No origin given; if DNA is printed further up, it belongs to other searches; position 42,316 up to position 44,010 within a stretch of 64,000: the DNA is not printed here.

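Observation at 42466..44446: DapF-fold domain (first catalytic Cys replaced by Ser) fused to a GNAT acetyltransferase, adjacent to a VanX-like M15 D-Ala-D-Ala dipeptidase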

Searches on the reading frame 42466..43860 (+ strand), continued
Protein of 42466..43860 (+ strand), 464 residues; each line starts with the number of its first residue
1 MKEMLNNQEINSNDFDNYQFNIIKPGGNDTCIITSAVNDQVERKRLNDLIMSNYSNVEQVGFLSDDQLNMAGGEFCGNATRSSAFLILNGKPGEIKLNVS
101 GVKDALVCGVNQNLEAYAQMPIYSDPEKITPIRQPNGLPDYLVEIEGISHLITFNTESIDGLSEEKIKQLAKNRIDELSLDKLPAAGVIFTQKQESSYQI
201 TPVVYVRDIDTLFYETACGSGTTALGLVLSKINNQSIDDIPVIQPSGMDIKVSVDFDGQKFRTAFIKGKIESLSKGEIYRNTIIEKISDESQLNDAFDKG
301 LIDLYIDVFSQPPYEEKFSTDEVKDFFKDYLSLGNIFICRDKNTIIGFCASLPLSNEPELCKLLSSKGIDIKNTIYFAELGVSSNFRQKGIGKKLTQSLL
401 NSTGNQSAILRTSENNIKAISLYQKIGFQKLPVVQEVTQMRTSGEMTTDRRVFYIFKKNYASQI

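Call 47: search_protein_families(library=pfam, proteins=[L017:2744-4105:+, L017:7341-7745:+, L017:10902-12374:-, L014:7480-8130:+, L014:10297-10971:+, L014:1335-2009:+, L036:4444-5277:+, L036:10810-11490:+, L036:2370-3719:-, L014:11945-12694:+], max_evalue=0.001)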
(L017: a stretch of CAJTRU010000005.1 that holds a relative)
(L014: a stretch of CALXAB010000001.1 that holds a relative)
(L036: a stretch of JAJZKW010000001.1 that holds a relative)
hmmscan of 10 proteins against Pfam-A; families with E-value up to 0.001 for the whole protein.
L017:2744-4105:+ (453 aa): 7 families
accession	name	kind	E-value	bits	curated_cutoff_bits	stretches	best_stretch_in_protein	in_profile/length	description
PF13847.12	Methyltransf_31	-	2.9e-12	46.9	27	1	208-327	2-118/145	Methyltransferase domain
PF13489.12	Methyltransf_23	-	3.5e-12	46.8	27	1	208-368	21-158/164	Methyltransferase domain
PF13676.11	TIR_2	-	6.2e-12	46.5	28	1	15-115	1-95/122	TIR domain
PF08242.18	Methyltransf_12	-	1.2e-09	39.2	30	1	214-318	1-98/98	Methyltransferase domain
PF08241.18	Methyltransf_11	-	7.3e-08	33.4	21.2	1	214-320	1-95/95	Methyltransferase domain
PF01582.25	TIR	-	1.8e-07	31.6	21.3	1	13-85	2-73/179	TIR domain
PF13649.12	Methyltransf_25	-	3.9e-07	31.1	27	1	213-316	1-97/97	Methyltransferase domain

L017:7341-7745:+ (134 aa): 0 families

L017:10902-12374:- (490 aa): 2 families
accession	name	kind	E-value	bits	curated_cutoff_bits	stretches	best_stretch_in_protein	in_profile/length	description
PF05598.16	DUF772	-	4.9e-14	52.5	23.1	1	54-124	1-73/74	Transposase domain (DUF772)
PF13751.12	DDE_Tnp_1_6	-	0.00083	20.1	25.1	0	379-462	31-115/125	Transposase DDE domain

L014:7480-8130:+ (216 aa): 2 families
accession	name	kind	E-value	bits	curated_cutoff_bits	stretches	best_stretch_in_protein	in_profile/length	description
PF01502.23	PRA-CH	-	1.9e-32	111.4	27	1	25-99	1-74/74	Phosphoribosyl-AMP cyclohydrolase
PF01503.22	PRA-PH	-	1.5e-20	73.8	21.3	1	115-201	2-86/86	Phosphoribosyl-ATP pyrophosphohydrolase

L014:10297-10971:+ (224 aa): 0 families

L014:1335-2009:+ (224 aa): 2 families
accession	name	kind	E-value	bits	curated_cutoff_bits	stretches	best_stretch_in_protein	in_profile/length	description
PF01071.24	GARS_A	-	3.2e-13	50.4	27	1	35-97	132-193/194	Phosphoribosylglycinamide synthetase, ATP-grasp (A) domain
PF02843.22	GARS_C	-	1.2e-08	35.6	34.8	1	139-221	7-89/92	Phosphoribosylglycinamide synthetase, C domain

L036:4444-5277:+ (277 aa): 0 families

L036:10810-11490:+ (226 aa): 2 families
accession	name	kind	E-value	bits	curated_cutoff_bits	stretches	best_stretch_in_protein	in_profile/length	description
PF03009.23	GDPD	-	4.1e-37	129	23.6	2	6-102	1-107/244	Glycerophosphoryl diester phosphodiesterase family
PF13653.12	GDPD_2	-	0.00013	22.7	27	0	191-215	4-28/30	Glycerophosphoryl diester phosphodiesterase family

L036:2370-3719:- (449 aa): 1 family
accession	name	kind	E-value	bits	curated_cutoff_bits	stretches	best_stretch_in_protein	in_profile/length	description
PF01425.27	Amidase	-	4.8e-95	319.7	27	1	44-428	48-445/445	Amidase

L014:11945-12694:+ (249 aa): 1 family
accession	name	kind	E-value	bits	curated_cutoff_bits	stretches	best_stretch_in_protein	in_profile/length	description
PF00072.30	Response_reg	-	1.1e-09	38.9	30.2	1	8-117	1-106/111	Response regulator receiver domain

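Call 49: search_protein_families(library=pfam, proteins=[L027:7276-8181:+, L012:6804-8366:+, L013:6810-7631:+, L027:8168-9052:+, L027:9056-10018:+, L027:11204-12094:+, L027:6743-7279:+, L040:3781-5364:+, L009:3469-4134:+, L009:4131-5048:+], max_evalue=0.01)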
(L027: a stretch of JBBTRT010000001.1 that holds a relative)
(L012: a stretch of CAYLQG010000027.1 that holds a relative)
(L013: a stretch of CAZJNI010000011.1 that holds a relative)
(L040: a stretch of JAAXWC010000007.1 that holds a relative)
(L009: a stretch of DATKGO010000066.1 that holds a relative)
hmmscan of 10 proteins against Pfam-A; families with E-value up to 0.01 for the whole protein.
L027:7276-8181:+ (301 aa): 0 families

L012:6804-8366:+ (520 aa): 0 families

L013:6810-7631:+ (273 aa): 0 families

L027:8168-9052:+ (294 aa): 1 family
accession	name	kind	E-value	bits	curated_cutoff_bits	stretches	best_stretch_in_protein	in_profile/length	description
PF00144.29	Beta-lactamase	-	7.6e-50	170.4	27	2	6-225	15-231/329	Beta-lactamase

L027:9056-10018:+ (320 aa): 1 family
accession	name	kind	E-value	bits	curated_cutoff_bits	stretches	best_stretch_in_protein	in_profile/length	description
PF02073.20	Peptidase_M29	-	2.2e-08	33.8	27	1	125-283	184-349/406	Thermophilic metalloprotease (M29)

L027:11204-12094:+ (296 aa): 2 families
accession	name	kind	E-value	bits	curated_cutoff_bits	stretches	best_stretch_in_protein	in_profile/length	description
PF00892.27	EamA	-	4.7e-34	118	28.2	2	6-139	2-134/135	EamA-like transporter family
PF10639.15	TMEM234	-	0.0018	18.8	30.1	0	11-28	1-18/113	Putative transmembrane family 234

L027:6743-7279:+ (178 aa): 0 families

L040:3781-5364:+ (527 aa): 0 families

L009:3469-4134:+ (221 aa): 6 families
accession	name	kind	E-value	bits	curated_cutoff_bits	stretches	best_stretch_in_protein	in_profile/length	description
PF13419.12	HAD_2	-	1.4e-11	45.3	23.8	1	8-192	2-177/178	Haloacid dehalogenase-like hydrolase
PF00702.32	Hydrolase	-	8.8e-11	43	26.4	1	7-187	4-191/191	haloacid dehalogenase-like hydrolase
PF13242.12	Hydrolase_like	-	4.1e-10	39.9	22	1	147-204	2-59/75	HAD-hyrolase-like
PF12710.13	HAD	-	4e-05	24.6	27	1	8-175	2-181/189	haloacid dehalogenase-like hydrolase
PF03031.24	NIF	-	0.0067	16.6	21.8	0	105-172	48-114/160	NLI interacting factor-like phosphatase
PF05761.20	5_nucleotid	-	0.0094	15.3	28.5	0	156-199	290-334/460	5' nucleotidase family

L009:4131-5048:+ (305 aa): 1 family
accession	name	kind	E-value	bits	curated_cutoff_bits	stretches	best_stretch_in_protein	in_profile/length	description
PF01156.24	IU_nuc_hydro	-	7.9e-89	298.7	34.2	1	5-296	1-296/297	Inosine-uridine preferring nucleoside hydrolase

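Call 51: search_solved_structures(query=A3, max_evalue=10)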
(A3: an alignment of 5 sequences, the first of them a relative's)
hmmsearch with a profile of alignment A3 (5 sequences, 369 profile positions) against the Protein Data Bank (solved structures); distinct sequences matched with E-value up to 10: 1.
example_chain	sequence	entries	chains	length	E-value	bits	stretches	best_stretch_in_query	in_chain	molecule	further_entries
9i5t_W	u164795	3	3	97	0.17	14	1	71-125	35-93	Large ribosomal subunit protein uL23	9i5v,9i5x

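Call 52: search_protein_families(library=ncbifam, proteins=[L027:7276-8181:+, L013:6810-7631:+, L009:2333-3472:+, L011:4633-5847:+, L078:6838-7884:+, L027:8168-9052:+, L027:9056-10018:+], max_evalue=0.01)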
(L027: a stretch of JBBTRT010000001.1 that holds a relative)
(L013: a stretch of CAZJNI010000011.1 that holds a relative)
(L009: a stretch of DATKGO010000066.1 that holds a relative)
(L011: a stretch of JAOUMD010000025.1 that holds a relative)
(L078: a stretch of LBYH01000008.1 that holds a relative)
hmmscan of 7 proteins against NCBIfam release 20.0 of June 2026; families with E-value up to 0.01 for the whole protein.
L027:7276-8181:+ (301 aa): 0 families

L013:6810-7631:+ (273 aa): 0 families

L009:2333-3472:+ (379 aa): 44 families (the best 25 are shown)
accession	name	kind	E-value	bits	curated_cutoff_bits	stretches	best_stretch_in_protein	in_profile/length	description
TIGR01910.1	DapE-ArgE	subfamily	9.2e-49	166.6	217.6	1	7-366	2-369/373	ArgE/DapE family deacylase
NF006399.0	PRK08651.1-2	equivalog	6.1e-42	144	381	1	4-377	5-403/405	succinyl-diaminopimelate desuccinylase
NF006365.0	PRK08588.1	subfamily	8.7e-37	127.3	289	1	3-374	7-376/383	succinyl-diaminopimelate desuccinylase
TIGR01892.1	AcOrn-deacetyl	equivalog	5.6e-34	117.8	297.7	1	8-373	2-363/365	acetylornithine deacetylase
NF005710.0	PRK07522.1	subfamily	1.4e-32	113.4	412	1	2-376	7-386/391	acetylornithine deacetylase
TIGR01900.1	dapE-gram_pos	equivalog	1.7e-32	112.7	304.2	1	4-375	4-350/351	succinyl-diaminopimelate desuccinylase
NF006400.0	PRK08651.1-3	equivalog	1.1e-31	110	374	1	3-370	10-398/410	succinyl-diaminopimelate desuccinylase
NF003474.0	PRK05111.1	equivalog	1.2e-31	109.9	460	2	7-227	10-247/383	acetylornithine deacetylase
NF006403.0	PRK08652.1-1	equivalog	4.7e-29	101.5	427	2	7-211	11-202/354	acetylornithine deacetylase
NF006404.0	PRK08652.1-2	equivalog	1.3e-28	99.9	348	1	5-372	3-322/332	acetylornithine deacetylase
NF009555.0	PRK13004.1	equivalog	2.5e-27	95.8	321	1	2-370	14-387/399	YgeY family selenium metabolism-linked hydrolase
NF003367.0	PRK04443.1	equivalog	4.5e-27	95.3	363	1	2-375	6-342/349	[LysW]-lysine hydrolase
NF009557.0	PRK13009.1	equivalog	1.3e-26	93.6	284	1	2-376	2-372/377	succinyl-diaminopimelate desuccinylase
NF006401.0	PRK08651.1-4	equivalog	2.9e-26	92.3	381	1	8-373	7-365/376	succinyl-diaminopimelate desuccinylase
TIGR01902.1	dapE-lys-deAc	subfamily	3.6e-26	92.2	163.1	1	8-374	2-337/340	N-acetyl-ornithine/N-acetyl-lysine deacetylase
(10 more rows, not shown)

L011:4633-5847:+ (404 aa): 41 families (the best 25 are shown)
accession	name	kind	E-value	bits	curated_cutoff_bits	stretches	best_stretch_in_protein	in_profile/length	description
TIGR01910.1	DapE-ArgE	subfamily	3.1e-28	99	217.6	1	18-389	1-368/373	ArgE/DapE family deacylase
NF006399.0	PRK08651.1-2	equivalog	9.7e-28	97.3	381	1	14-401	3-403/405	succinyl-diaminopimelate desuccinylase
TIGR01892.1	AcOrn-deacetyl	equivalog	4.3e-24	85.2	297.7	1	42-395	16-361/365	acetylornithine deacetylase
NF006400.0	PRK08651.1-3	equivalog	6e-24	84.6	374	1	62-400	63-404/410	succinyl-diaminopimelate desuccinylase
TIGR01900.1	dapE-gram_pos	equivalog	2e-22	79.6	304.2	1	41-388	20-339/351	succinyl-diaminopimelate desuccinylase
NF009555.0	PRK13004.1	equivalog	6.3e-22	78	321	1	5-239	4-237/399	YgeY family selenium metabolism-linked hydrolase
NF006365.0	PRK08588.1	subfamily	8e-22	78.1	289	1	14-397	6-375/383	succinyl-diaminopimelate desuccinylase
NF009557.0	PRK13009.1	equivalog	1.4e-21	77.1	284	1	16-401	4-373/377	succinyl-diaminopimelate desuccinylase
NF003474.0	PRK05111.1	equivalog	4.3e-21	75.3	460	1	13-300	4-284/383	acetylornithine deacetylase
NF005710.0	PRK07522.1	subfamily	1.1e-16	61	412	1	44-300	29-285/391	acetylornithine deacetylase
TIGR03526.1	selenium_YgeY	hypoth_equivalog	6.4e-16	58.2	321.5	1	6-221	3-216/395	YgeY family selenium metabolism-linked hydrolase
TIGR01246.1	dapE_proteo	equivalog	1.8e-14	53.6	361.8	1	19-398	3-366/370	succinyl-diaminopimelate desuccinylase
TIGR01902.1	dapE-lys-deAc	subfamily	8.6e-14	51.5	163.1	1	41-388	14-323/340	N-acetyl-ornithine/N-acetyl-lysine deacetylase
NF010589.0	PRK13983.1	equivalog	1.7e-13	50.3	333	1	6-300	5-307/409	M20 family metallo-hydrolase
NF006402.0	PRK08651.1-5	equivalog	2.6e-13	49.7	369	1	75-279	48-244/369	succinyl-diaminopimelate desuccinylase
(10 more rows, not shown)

L078:6838-7884:+ (348 aa): 51 families (the best 25 are shown)
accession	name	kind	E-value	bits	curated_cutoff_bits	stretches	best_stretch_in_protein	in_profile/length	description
TIGR01892.1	AcOrn-deacetyl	equivalog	9e-78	261.9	297.7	1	6-346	2-357/365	acetylornithine deacetylase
NF005710.0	PRK07522.1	subfamily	1.4e-73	248.3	412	1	3-346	10-377/391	acetylornithine deacetylase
NF003474.0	PRK05111.1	equivalog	2.6e-70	237.3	460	1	16-346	27-369/383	acetylornithine deacetylase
TIGR01910.1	DapE-ArgE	subfamily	1.8e-64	218.3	217.6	1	5-346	2-370/373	ArgE/DapE family deacylase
NF006365.0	PRK08588.1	subfamily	5e-57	193.9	289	1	4-345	10-368/383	succinyl-diaminopimelate desuccinylase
NF006399.0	PRK08651.1-2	equivalog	4.6e-51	174.1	381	2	1-210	4-221/405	succinyl-diaminopimelate desuccinylase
NF006400.0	PRK08651.1-3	equivalog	1.2e-44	152.7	374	1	4-345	13-394/410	succinyl-diaminopimelate desuccinylase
NF009557.0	PRK13009.1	equivalog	2.7e-42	145.3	284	1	5-345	7-362/377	succinyl-diaminopimelate desuccinylase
TIGR01246.1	dapE_proteo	equivalog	2e-39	135.7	361.8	1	5-343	3-356/370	succinyl-diaminopimelate desuccinylase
NF006439.0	PRK08737.1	equivalog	2.9e-38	131.9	345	1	7-344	12-351/364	acetylornithine deacetylase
NF009555.0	PRK13004.1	equivalog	1.9e-36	125.8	321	1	3-276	17-290/399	YgeY family selenium metabolism-linked hydrolase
NF010589.0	PRK13983.1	equivalog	8.9e-34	117.1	333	1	25-287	42-325/409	M20 family metallo-hydrolase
TIGR03526.1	selenium_YgeY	hypoth_equivalog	3.1e-28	98.8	321.5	1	2-275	14-285/395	YgeY family selenium metabolism-linked hydrolase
NF006401.0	PRK08651.1-4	equivalog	3.1e-28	98.8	381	1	2-206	3-220/376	succinyl-diaminopimelate desuccinylase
TIGR01900.1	dapE-gram_pos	equivalog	7.7e-28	97.4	304.2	1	8-345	10-341/351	succinyl-diaminopimelate desuccinylase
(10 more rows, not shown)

L027:8168-9052:+ (294 aa): 47 families (the best 25 are shown)
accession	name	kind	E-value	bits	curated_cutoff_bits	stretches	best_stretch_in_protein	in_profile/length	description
NF033085.1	bla_class_C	equivalog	8.4e-21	74.1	415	1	7-197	23-205/356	class C beta-lactamase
NF009622.0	PRK13128.1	equivalog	2.6e-19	69.1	443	1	6-222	23-235/518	D-aminopeptidase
NF007943.0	PRK10662.1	equivalog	1.1e-17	63.8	266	1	29-182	73-230/380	D-alanyl-D-alanine-carboxypeptidase/endopeptidase AmpH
NF002968.0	PRK03642.1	equivalog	3e-17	62.6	385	1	6-176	56-242/432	penicillin binding protein PBP4B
NF045671.1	blaPNC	exception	1.2e-16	60.5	750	1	21-196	77-245/401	PNC family class C beta-lactamase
NF041663.1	ampC_Sliq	exception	1.7e-15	56.8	860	1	6-224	42-248/378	cephalosporin-hydrolyzing class C beta-lactamase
NF012173.1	CMY2-MIR-ACT-EC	exception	9.1e-15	54.3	680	1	6-193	46-225/380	CMY2/MIR/ACT/EC family class C beta-lactamase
NF000185.2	BlaEC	exception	1.2e-14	54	850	1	6-195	42-223/377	BlaEC family class C beta-lactamase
NF000423.2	blaSRT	exception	1.9e-14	53.6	860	1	6-224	42-248/378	SRT/SST family class C beta-lactamase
NF041665.1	blaPSZ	exception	2.7e-14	53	850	1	22-192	60-223/379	PSZ family class C beta-lactamase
NF038238.1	blaBUT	exception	8.3e-14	51.5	850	1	6-177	48-212/383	BUT family class C beta-lactamase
NF038089.1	blaYRC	exception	1.6e-13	50.4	870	1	7-191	47-223/381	YRC family class C beta-lactamase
NF000385.4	blaACT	exception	2e-13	50.1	810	1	6-191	46-223/380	ACT family cephalosporin-hydrolyzing class C beta-lactamase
NF033700.1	blaCMA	exception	5.4e-13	48.7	887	1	24-197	57-222/375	CMA family class C beta-lactamase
NF033159.0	blaPAC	exception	2.1e-12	46.6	850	1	14-194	54-224/380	PAC family class C beta-lactamase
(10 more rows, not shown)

L027:9056-10018:+ (320 aa): 0 families

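Call 55: find_encoding_contigs(protein=P0001, flank=3000, max_places=3)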
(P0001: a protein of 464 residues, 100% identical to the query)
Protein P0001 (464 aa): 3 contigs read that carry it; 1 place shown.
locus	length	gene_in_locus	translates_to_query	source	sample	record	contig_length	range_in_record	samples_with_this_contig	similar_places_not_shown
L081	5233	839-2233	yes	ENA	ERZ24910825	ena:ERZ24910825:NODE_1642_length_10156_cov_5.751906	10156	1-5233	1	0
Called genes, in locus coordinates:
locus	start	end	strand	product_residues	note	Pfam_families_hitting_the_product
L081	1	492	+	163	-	?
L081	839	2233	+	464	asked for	PF26317:CntK_N, PF00583:Acetyltransf_1, PF13673:Acetyltransf_10 (weak), PF13508:Acetyltransf_7, PF08445:FR47 (faint)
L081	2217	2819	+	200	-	PF01427:Peptidase_M15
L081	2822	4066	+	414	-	PF00152:tRNA-synt_2 (faint), PF13393:tRNA-synt_His, PF00587:tRNA-synt_2b, PF03129:HGTP_anticodon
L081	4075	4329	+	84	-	PF01197:Ribosomal_L31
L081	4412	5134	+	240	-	PF03462:PCRF, PF00472:RF-1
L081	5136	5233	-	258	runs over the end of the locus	PF01978:TrmB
